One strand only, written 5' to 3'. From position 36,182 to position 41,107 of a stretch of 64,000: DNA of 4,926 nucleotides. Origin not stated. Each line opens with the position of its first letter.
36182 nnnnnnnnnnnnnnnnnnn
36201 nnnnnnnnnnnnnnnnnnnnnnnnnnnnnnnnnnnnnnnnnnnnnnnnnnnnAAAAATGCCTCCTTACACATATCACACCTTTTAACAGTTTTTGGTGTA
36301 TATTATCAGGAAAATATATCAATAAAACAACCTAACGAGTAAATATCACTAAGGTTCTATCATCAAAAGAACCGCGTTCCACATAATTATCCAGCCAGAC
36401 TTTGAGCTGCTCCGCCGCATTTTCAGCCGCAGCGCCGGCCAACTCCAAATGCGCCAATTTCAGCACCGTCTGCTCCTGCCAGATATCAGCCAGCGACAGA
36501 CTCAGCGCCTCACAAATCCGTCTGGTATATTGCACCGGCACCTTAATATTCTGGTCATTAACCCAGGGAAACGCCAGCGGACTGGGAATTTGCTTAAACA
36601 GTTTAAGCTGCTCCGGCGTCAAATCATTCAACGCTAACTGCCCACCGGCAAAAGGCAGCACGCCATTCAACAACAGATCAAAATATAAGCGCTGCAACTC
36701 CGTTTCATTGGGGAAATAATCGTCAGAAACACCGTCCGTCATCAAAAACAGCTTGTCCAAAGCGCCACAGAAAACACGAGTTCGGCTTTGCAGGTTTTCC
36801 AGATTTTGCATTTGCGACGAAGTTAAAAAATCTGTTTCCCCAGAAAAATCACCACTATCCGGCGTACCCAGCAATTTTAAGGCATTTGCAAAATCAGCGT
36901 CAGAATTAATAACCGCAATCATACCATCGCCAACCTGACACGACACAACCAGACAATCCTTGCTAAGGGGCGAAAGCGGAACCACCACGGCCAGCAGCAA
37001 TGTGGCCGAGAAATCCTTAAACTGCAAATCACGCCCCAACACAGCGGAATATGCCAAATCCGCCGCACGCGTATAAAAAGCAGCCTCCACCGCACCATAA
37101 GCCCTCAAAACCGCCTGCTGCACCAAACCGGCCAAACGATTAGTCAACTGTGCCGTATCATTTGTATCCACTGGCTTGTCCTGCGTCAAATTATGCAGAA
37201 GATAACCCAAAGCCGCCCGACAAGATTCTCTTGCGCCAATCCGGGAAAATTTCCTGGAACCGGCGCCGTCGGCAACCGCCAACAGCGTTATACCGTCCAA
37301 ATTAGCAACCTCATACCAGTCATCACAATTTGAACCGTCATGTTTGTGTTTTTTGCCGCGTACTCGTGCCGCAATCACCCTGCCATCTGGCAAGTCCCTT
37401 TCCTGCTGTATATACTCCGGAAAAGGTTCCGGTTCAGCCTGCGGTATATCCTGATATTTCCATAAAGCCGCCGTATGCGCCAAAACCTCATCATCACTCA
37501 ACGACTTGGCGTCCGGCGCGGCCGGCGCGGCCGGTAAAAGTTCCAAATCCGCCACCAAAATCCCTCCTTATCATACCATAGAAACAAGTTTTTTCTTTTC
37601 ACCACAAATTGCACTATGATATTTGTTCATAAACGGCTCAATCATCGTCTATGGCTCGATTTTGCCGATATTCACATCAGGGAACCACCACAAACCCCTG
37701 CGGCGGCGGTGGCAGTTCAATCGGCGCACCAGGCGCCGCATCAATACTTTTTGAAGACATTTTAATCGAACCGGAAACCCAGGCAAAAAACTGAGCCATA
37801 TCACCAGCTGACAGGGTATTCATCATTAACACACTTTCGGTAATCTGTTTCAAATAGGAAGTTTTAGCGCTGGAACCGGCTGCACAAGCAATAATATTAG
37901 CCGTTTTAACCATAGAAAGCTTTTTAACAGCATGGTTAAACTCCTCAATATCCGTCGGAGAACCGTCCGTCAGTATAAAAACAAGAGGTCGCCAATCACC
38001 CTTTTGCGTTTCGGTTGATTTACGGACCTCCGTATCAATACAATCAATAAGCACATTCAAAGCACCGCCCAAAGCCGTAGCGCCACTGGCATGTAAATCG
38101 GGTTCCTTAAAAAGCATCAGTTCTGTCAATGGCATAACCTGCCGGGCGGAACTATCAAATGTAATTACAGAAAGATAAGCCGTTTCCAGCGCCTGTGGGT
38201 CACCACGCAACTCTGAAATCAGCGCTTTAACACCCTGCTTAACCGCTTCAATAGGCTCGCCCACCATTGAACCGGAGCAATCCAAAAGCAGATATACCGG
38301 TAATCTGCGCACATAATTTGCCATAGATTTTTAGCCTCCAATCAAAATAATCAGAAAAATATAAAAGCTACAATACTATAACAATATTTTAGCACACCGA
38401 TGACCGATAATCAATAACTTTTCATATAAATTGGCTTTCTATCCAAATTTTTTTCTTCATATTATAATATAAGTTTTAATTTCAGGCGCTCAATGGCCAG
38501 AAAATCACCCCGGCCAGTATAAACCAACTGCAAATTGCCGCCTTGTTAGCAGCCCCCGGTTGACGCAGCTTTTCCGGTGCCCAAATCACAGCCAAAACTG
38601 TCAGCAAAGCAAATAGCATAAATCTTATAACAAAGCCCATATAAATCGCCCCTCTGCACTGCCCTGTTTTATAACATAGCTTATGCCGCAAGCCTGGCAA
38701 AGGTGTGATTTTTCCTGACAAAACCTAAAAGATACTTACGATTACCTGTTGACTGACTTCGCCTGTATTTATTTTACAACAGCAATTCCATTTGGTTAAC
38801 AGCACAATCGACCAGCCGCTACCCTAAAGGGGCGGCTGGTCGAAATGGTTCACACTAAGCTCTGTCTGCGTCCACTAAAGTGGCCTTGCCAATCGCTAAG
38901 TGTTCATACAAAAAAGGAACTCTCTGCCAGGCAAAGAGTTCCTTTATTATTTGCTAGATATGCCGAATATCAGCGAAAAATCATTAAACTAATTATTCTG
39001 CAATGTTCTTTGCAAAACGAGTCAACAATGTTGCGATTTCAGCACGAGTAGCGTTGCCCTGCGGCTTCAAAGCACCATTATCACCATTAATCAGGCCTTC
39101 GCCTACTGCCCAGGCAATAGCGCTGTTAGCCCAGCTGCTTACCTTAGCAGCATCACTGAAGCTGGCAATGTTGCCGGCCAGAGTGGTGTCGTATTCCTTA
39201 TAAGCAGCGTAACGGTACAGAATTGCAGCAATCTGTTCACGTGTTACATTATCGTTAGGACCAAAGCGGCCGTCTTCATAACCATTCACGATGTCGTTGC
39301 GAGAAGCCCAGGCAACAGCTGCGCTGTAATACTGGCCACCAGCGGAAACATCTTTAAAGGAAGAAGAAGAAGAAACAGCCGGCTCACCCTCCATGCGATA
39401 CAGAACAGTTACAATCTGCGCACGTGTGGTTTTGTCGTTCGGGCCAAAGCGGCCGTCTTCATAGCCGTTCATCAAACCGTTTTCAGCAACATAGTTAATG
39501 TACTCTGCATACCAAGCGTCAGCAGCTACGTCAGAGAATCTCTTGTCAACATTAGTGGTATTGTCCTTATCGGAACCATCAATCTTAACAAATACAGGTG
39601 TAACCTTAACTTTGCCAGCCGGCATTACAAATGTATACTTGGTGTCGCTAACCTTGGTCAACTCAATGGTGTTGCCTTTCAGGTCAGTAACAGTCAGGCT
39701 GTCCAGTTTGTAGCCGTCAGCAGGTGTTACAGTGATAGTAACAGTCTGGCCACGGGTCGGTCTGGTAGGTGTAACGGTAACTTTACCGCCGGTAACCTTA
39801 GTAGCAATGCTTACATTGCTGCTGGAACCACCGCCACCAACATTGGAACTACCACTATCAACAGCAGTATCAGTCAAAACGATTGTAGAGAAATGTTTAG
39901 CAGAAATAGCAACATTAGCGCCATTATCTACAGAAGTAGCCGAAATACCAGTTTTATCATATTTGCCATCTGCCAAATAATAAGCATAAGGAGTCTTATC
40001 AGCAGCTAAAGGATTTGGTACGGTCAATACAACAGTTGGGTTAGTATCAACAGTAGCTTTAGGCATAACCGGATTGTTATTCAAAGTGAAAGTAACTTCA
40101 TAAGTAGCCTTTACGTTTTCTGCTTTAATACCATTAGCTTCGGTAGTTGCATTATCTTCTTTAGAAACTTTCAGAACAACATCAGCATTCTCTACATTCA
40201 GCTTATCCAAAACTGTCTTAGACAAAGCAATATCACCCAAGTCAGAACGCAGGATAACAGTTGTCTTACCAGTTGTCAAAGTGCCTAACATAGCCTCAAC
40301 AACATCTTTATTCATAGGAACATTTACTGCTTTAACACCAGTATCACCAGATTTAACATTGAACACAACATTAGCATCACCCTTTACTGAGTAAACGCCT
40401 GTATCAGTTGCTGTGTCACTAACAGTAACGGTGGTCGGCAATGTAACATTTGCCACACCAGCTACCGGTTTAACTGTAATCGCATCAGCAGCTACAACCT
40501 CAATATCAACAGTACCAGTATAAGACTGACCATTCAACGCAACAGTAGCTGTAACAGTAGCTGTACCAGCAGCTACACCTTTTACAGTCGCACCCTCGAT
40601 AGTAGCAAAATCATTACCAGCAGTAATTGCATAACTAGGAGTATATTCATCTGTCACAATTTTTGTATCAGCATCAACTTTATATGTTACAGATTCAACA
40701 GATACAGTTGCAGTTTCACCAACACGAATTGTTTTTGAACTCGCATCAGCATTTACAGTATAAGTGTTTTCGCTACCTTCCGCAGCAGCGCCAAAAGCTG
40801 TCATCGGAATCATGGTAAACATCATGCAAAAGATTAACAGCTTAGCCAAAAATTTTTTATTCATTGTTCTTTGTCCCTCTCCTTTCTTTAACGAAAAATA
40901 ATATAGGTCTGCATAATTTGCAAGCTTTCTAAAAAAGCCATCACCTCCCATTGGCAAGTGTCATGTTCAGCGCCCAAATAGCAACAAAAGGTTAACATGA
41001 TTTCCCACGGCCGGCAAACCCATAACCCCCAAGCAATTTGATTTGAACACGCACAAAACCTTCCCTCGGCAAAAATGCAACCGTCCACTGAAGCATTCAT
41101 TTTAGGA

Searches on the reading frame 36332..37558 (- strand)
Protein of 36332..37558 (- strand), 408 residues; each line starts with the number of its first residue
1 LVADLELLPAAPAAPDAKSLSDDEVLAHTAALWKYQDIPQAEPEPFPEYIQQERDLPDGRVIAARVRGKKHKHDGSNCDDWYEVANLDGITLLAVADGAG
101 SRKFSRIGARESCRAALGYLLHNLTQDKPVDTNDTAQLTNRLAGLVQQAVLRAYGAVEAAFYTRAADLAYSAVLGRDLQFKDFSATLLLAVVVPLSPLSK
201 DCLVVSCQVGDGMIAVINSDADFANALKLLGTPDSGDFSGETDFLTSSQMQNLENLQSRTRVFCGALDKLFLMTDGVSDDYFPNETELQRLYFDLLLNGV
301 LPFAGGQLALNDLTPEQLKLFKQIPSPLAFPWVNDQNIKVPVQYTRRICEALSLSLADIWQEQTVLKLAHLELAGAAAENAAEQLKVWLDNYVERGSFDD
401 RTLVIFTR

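Call 8: search_protein_families(library=pfam, proteins=[window:36332-37558:-], max_evalue=0.001)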
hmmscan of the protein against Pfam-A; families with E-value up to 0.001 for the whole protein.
window:36332-37558:- (408 aa): 1 family
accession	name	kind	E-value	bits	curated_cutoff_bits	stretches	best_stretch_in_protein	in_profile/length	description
PF13672.11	PP2C_2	-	7.5e-37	127.4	24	1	67-293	1-189/209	Protein phosphatase 2C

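Call 16: search_protein_families(library=padloc, proteins=[window:36332-37558:-], max_evalue=0.001)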
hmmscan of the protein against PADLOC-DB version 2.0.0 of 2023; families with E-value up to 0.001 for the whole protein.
window:36332-37558:- (408 aa): 0 families

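Call 49: search_protein_families(library=ncbifam, proteins=[window:36332-37558:-], max_evalue=0.001)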
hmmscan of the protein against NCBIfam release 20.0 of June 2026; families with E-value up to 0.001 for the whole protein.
window:36332-37558:- (408 aa): 0 families

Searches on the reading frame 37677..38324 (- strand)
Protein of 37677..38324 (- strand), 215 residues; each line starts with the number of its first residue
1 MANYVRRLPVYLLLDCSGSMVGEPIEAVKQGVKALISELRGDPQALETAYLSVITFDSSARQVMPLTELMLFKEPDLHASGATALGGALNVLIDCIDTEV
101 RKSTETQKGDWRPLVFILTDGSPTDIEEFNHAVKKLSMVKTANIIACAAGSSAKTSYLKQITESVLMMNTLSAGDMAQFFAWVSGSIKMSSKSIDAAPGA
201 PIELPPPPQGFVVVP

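Call 8: search_protein_families(library=pfam, proteins=[window:37677-38324:-], max_evalue=0.001)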
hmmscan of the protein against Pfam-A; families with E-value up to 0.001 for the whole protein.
window:37677-38324:- (215 aa): 2 families
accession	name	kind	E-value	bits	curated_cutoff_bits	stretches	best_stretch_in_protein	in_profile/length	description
PF00092.34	VWA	-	1e-12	49.1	23.8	1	10-163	2-152/174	von Willebrand factor type A domain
PF13519.12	VWA_2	-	1.7e-07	32.2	27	1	10-121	1-106/107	von Willebrand factor type A domain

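Call 16: search_protein_families(library=padloc, proteins=[window:37677-38324:-], max_evalue=0.001)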
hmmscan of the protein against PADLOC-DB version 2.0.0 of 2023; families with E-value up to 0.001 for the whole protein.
window:37677-38324:- (215 aa): 0 families

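Call 49: search_protein_families(library=ncbifam, proteins=[window:37677-38324:-], max_evalue=0.001)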
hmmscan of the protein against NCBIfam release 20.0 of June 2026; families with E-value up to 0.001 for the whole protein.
window:37677-38324:- (215 aa): 1 family
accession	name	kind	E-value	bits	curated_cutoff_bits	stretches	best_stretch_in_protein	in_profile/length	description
TIGR03788.1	marine_srt_targ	equivalog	3.5e-05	22.4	551.65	1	10-128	274-386/629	marine proteobacterial sortase target protein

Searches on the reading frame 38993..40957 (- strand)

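Call 8: search_protein_families(library=pfam, proteins=[window:38993-40957:-], max_evalue=0.001)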
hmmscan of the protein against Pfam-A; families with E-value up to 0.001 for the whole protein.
window:38993-40957:- (654 aa): 2 families
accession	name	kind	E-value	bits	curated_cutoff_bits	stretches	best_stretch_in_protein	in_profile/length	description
PF00395.25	SLH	-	3.1e-43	145.9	20.8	3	473-514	1-42/44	S-layer homology domain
PF18998.6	Flg_new_2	-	4.1e-11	43.2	23.6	1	386-459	6-72/73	Divergent InlB B-repeat domain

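Call 16: search_protein_families(library=padloc, proteins=[window:38993-40957:-], max_evalue=0.001)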
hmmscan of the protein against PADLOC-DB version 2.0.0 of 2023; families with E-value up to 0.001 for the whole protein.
window:38993-40957:- (654 aa): 0 families
